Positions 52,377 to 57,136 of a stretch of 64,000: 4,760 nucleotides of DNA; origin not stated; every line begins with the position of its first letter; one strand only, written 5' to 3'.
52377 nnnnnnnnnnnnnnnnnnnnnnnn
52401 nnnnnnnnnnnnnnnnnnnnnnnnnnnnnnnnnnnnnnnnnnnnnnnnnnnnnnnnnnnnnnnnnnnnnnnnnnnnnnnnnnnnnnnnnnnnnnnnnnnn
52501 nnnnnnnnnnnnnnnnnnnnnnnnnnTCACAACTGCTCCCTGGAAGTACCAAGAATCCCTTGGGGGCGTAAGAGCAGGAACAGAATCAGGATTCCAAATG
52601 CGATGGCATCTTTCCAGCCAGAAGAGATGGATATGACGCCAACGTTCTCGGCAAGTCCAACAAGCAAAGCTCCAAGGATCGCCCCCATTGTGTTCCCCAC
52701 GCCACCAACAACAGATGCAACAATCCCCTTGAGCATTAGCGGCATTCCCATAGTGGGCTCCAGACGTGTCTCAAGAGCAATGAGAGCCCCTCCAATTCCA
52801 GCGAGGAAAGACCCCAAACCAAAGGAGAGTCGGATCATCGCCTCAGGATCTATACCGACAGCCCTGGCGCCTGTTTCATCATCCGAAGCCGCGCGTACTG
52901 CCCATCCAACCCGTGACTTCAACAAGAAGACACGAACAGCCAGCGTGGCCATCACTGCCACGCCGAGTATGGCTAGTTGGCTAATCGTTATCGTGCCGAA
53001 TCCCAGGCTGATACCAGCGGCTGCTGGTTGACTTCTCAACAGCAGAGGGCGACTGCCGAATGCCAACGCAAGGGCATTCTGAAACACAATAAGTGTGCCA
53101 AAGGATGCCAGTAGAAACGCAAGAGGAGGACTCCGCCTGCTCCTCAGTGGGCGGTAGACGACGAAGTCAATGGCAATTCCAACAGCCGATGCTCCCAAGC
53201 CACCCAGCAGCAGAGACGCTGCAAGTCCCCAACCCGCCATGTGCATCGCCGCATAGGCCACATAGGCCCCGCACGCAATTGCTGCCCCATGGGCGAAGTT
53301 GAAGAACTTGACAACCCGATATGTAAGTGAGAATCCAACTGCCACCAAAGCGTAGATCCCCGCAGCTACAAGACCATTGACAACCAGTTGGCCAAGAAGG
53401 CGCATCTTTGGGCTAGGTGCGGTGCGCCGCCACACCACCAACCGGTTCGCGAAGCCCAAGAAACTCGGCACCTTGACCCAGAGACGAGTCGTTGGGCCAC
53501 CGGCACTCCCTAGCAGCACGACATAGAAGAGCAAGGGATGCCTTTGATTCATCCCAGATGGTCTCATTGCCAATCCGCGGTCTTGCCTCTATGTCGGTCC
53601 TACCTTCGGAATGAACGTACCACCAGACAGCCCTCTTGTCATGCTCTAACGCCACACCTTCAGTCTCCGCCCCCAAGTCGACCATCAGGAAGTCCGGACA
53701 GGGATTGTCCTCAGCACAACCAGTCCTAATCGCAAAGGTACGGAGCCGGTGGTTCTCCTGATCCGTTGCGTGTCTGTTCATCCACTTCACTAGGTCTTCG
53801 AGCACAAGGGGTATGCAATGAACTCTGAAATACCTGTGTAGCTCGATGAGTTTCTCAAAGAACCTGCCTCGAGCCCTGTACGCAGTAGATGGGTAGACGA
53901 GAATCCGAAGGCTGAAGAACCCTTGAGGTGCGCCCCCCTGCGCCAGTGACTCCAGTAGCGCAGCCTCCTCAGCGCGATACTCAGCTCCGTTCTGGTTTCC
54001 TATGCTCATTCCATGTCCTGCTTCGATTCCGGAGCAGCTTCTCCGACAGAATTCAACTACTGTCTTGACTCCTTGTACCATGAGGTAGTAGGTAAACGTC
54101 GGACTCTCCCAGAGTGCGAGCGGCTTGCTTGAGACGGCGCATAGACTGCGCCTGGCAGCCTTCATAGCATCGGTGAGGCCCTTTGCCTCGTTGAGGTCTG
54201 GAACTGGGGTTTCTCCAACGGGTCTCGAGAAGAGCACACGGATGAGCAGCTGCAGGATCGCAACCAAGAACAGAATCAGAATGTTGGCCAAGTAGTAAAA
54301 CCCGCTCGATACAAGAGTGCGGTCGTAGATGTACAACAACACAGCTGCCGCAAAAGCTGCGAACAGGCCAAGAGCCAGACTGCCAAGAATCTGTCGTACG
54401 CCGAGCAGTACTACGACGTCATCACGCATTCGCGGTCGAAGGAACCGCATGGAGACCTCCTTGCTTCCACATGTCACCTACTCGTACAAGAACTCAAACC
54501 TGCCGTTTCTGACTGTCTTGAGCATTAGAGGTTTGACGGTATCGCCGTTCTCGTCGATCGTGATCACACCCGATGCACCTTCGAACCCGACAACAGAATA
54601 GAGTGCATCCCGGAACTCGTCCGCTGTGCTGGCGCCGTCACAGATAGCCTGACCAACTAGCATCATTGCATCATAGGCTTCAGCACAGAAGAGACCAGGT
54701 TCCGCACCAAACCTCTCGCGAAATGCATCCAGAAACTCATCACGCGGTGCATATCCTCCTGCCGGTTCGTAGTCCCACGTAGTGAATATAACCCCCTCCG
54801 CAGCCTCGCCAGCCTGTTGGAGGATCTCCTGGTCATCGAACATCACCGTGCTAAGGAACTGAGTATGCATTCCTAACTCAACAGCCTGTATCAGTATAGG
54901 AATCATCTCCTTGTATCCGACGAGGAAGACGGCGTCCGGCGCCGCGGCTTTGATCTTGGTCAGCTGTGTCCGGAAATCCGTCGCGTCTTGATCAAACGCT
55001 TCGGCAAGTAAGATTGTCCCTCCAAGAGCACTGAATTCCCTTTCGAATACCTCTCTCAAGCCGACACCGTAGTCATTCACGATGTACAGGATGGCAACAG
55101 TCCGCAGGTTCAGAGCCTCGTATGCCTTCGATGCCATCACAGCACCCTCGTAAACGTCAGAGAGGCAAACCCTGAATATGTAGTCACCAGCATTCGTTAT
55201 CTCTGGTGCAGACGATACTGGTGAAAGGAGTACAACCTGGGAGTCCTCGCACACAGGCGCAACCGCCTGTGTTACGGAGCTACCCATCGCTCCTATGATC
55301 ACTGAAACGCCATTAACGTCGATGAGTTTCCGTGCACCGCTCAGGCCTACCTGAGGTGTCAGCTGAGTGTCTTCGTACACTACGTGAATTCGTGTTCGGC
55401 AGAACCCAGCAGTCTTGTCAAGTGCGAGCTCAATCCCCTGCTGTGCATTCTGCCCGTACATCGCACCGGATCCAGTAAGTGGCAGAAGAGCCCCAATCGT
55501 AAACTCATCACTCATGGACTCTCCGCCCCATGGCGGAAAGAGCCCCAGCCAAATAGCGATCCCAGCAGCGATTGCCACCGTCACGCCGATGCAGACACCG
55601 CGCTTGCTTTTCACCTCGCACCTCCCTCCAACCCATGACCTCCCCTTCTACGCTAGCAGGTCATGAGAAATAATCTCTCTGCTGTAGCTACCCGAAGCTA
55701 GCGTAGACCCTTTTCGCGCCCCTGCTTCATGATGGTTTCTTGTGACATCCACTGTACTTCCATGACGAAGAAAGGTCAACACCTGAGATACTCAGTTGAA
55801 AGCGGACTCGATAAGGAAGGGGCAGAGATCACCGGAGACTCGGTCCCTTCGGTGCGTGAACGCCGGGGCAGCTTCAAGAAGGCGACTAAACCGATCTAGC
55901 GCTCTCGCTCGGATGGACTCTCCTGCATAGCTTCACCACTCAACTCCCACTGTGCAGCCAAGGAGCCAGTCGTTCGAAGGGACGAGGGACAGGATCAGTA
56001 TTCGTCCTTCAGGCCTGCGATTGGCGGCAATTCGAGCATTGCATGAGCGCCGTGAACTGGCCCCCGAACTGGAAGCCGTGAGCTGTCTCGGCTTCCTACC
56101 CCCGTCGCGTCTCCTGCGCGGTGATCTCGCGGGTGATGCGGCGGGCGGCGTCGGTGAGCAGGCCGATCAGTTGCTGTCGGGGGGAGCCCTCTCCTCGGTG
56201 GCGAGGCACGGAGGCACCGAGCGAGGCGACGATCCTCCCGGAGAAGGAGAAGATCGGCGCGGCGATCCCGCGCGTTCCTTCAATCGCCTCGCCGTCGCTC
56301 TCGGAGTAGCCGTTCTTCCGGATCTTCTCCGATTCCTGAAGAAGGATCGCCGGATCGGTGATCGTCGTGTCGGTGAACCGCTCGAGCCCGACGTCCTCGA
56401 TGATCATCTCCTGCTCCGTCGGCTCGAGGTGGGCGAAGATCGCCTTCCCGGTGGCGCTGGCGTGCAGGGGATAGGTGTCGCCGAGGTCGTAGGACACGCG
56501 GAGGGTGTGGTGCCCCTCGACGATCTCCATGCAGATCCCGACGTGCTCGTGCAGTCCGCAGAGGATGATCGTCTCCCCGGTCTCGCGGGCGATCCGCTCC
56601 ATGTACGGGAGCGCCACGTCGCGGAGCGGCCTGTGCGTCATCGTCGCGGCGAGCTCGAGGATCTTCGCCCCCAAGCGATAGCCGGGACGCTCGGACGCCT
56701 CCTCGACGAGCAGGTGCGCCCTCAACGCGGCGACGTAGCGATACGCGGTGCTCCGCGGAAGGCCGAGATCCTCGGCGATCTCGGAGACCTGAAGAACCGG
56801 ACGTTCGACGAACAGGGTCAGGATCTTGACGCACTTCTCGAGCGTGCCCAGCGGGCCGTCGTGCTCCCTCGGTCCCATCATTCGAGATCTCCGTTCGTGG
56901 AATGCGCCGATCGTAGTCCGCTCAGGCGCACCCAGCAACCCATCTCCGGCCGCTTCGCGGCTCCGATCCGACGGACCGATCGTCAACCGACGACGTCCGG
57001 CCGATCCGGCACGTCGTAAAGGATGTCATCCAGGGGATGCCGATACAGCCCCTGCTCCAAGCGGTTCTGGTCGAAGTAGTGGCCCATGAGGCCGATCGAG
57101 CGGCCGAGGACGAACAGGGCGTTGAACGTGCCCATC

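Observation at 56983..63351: Compact acn-icd-aclB-aclA cluster: ATP-citrate lyase with aconitase and isocitrate dehydrogenase points to a reductive TCA cycle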

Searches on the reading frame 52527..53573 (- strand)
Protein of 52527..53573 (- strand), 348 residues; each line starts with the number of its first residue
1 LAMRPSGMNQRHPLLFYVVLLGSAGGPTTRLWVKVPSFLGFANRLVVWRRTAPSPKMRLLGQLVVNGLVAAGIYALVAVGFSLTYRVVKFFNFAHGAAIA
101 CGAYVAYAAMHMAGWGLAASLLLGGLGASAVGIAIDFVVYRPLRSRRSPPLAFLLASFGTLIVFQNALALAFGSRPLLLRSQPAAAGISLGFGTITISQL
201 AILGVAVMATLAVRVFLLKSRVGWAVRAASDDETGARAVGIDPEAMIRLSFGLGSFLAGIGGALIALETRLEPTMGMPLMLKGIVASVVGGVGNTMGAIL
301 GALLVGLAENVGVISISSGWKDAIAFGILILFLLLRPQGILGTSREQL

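Call 50: search_protein_families(library=pfam, proteins=[window:52527-53573:-], max_evalue=0.001)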
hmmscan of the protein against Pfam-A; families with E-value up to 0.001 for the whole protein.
window:52527-53573:- (348 aa): 1 family
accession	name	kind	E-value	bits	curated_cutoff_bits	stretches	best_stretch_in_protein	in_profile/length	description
PF02653.21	BPD_transp_2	-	4.3e-39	134.7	26.8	1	64-333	2-269/269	Branched-chain amino acid transport system / permease component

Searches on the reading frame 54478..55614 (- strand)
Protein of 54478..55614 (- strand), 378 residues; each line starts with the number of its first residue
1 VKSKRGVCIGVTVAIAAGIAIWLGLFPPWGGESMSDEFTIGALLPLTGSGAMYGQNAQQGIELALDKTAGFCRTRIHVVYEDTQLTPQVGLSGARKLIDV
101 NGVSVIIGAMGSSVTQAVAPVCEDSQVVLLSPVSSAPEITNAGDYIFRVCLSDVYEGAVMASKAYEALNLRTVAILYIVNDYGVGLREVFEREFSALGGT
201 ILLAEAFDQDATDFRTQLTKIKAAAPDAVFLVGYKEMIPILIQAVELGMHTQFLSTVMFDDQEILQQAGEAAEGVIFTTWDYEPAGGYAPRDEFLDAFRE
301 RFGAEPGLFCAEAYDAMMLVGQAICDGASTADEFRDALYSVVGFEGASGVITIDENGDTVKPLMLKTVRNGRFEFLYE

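Call 50: search_protein_families(library=pfam, proteins=[window:54478-55614:-], max_evalue=0.001)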
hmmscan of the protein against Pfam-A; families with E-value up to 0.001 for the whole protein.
window:54478-55614:- (378 aa): 4 families
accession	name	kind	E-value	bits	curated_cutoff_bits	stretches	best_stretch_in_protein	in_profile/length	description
PF13458.12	Peripla_BP_6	-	2.9e-56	192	31.7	1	38-369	2-339/343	Periplasmic binding protein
PF01094.35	ANF_receptor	-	6.3e-29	101.5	25.4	1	71-362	19-343/353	Receptor family ligand binding region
PF13433.12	Peripla_BP_5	-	8.3e-15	55.2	27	1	39-377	2-346/363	Periplasmic binding protein domain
PF04348.19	LppC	-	6e-06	25.6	28.8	1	39-211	220-387/563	LppC putative lipoprotein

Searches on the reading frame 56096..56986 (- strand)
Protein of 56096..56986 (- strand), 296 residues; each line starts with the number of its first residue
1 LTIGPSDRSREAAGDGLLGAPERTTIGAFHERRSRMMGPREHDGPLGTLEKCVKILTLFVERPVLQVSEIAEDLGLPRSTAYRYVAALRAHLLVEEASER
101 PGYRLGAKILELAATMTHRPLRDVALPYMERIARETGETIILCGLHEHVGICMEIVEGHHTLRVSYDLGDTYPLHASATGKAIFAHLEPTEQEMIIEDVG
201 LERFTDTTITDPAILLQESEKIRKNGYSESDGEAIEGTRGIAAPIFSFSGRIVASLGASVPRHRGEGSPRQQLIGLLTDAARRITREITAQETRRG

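Call 3: search_protein_families(library=pfam, proteins=[window:56096-56986:-])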
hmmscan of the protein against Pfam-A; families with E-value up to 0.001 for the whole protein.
window:56096-56986:- (296 aa): 6 families
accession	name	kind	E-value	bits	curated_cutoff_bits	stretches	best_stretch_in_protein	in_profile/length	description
PF01614.24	IclR_C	-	8.1e-39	133.4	24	1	115-285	3-173/174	Bacterial transcriptional regulator IclR C-terminal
PF09339.16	HTH_IclR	-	1.2e-09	38.3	22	1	48-95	1-49/52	IclR helix-turn-helix domain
PF01978.25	TrmB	-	1.9e-05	24.8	25.6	1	54-101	12-59/68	Sugar-specific transcriptional regulator TrmB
PF08279.18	HTH_11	-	2.4e-05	24.6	25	1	55-104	5-55/55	HTH domain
PF01022.26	HTH_5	-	0.00025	21.3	22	1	53-90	5-41/47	Bacterial regulatory protein, arsR family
PF25213.1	HVO_A0261_N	-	0.00048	20.4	35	0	50-105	11-63/86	HVO_A0261 N-terminal domain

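Call 4: search_protein_families(library=ncbifam, proteins=[window:56096-56986:-])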
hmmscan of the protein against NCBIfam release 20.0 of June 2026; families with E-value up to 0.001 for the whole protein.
window:56096-56986:- (296 aa): 9 families
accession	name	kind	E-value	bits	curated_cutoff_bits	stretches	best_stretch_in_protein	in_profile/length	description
NF045644.1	TransRegBhcR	equivalog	4.7e-46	157.2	350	1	33-289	9-266/267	HTH-type transcriptional regulator BhcR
TIGR02431.1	pcaR_pcaU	subfamily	1.4e-35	122.9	284.75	1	47-286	6-246/248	beta-ketoadipate pathway transcriptional regulators, PcaR/PcaU/PobR family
NF011671.1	PRK15090.1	equivalog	2.5e-35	121.9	275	1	46-288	10-253/256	DNA-binding transcriptional regulator KdgR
NF007548.0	PRK10163.1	equivalog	1.3e-27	96.6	406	1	48-283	23-260/271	HTH-type transcriptional repressor AllR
NF008601.2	PRK11569.1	equivalog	5.8e-26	91.3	380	1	41-288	21-272/276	glyoxylate bypass operon transcriptional repressor IclR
NF007342.0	PRK09834.1-4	equivalog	2.6e-11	43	251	1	48-258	13-225/263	DNA-binding transcriptional regulator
NF007341.0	PRK09834.1-3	equivalog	6.8e-08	32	269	1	66-289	29-259/274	DNA-binding transcriptional regulator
NF007339.0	PRK09834.1-1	equivalog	1.7e-07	30.8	299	1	33-247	8-225/271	DNA-binding transcriptional regulator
TIGR01884.1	cas_HTH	subfamily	0.00021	20.7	60.2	1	53-101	145-193/202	CRISPR-associated CARF protein Csa3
